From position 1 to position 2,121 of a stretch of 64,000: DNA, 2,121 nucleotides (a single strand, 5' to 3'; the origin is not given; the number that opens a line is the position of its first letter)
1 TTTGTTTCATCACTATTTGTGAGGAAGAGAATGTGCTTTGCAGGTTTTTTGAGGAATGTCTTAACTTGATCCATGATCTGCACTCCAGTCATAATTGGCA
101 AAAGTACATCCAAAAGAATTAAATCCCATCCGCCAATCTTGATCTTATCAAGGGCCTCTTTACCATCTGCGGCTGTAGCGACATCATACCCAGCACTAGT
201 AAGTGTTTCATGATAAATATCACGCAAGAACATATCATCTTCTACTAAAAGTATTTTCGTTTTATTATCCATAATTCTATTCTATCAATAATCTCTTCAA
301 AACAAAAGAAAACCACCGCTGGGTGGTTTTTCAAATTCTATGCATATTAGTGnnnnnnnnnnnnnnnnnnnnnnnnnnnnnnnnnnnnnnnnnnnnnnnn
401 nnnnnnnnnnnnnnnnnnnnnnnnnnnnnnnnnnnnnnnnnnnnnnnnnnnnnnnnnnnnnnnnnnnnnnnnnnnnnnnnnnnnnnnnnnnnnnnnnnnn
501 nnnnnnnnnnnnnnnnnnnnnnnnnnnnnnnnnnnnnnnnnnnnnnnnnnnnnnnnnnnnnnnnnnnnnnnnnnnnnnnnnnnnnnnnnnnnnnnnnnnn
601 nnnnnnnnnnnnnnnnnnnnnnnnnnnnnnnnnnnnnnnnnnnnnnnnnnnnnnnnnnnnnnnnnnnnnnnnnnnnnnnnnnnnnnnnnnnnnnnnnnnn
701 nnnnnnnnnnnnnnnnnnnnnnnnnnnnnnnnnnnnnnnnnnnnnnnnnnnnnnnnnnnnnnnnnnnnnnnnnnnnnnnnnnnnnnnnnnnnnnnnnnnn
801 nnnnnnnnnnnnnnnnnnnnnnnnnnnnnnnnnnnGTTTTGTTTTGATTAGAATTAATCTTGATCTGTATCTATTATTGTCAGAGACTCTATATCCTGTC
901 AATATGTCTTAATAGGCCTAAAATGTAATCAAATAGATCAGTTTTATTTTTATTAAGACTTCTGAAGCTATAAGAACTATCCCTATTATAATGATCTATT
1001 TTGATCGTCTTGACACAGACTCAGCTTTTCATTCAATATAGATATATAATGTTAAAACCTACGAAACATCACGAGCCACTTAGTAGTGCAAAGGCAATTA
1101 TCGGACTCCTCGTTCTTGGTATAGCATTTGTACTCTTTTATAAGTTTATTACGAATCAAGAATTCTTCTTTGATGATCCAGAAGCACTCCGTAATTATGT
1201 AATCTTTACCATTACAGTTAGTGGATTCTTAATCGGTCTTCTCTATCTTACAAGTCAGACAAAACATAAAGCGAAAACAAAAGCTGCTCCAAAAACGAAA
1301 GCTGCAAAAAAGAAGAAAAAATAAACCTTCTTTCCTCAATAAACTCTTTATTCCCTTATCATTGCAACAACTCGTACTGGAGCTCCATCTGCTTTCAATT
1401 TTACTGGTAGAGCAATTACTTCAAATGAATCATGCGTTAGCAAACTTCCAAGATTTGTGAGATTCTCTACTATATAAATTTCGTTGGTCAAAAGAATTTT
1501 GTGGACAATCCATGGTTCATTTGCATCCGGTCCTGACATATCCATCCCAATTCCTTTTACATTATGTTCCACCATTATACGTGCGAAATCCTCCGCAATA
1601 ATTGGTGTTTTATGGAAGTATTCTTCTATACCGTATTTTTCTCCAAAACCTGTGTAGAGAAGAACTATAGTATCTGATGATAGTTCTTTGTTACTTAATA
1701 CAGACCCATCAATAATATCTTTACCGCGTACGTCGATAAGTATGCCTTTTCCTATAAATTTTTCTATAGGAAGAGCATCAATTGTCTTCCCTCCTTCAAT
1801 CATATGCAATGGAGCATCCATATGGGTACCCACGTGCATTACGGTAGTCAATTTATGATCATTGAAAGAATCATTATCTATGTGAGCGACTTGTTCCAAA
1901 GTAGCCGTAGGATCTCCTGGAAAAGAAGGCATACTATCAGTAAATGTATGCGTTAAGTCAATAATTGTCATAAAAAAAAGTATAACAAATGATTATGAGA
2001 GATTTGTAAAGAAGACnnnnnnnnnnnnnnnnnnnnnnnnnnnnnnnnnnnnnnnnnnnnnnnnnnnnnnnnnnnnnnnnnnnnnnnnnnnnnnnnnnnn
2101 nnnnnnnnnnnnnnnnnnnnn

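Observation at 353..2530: Tandem major-pilin paralogs form a ~290-bp near-identical direct repeat but have divergent cores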

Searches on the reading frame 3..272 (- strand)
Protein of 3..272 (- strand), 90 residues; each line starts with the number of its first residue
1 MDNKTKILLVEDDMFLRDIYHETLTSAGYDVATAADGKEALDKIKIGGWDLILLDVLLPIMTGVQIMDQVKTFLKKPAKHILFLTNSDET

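Call 12: search_protein_families(library=pfam, proteins=[window:3-272:-], max_evalue=0.01)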
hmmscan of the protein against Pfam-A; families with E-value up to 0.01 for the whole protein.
window:3-272:- (90 aa): 1 family
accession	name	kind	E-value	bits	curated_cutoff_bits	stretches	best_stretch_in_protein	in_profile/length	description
PF00072.30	Response_reg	-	1.7e-15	57.6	30.2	1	7-88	1-80/111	Response regulator receiver domain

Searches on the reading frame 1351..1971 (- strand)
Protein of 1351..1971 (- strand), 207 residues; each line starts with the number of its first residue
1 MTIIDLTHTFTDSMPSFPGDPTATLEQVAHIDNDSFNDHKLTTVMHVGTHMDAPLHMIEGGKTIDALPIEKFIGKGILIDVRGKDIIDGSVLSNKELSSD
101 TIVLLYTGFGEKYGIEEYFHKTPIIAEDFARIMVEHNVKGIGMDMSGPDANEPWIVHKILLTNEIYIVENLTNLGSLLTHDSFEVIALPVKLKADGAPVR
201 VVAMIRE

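Call 9: search_protein_families(library=pfam, proteins=[window:1351-1971:-], max_evalue=0.01)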
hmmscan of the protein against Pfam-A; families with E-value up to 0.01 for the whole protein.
window:1351-1971:- (207 aa): 1 family
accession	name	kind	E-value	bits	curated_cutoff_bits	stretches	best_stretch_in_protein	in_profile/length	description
PF04199.19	Cyclase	-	2e-29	103.1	23.1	1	4-150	1-142/142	Putative cyclase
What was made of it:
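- Checked: The genes between the copies are a PF04199 cyclase at 1348-1971 minus strand (E 2e-29) and a small membrane ORF at 1049-1324 plus strand (call 9).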
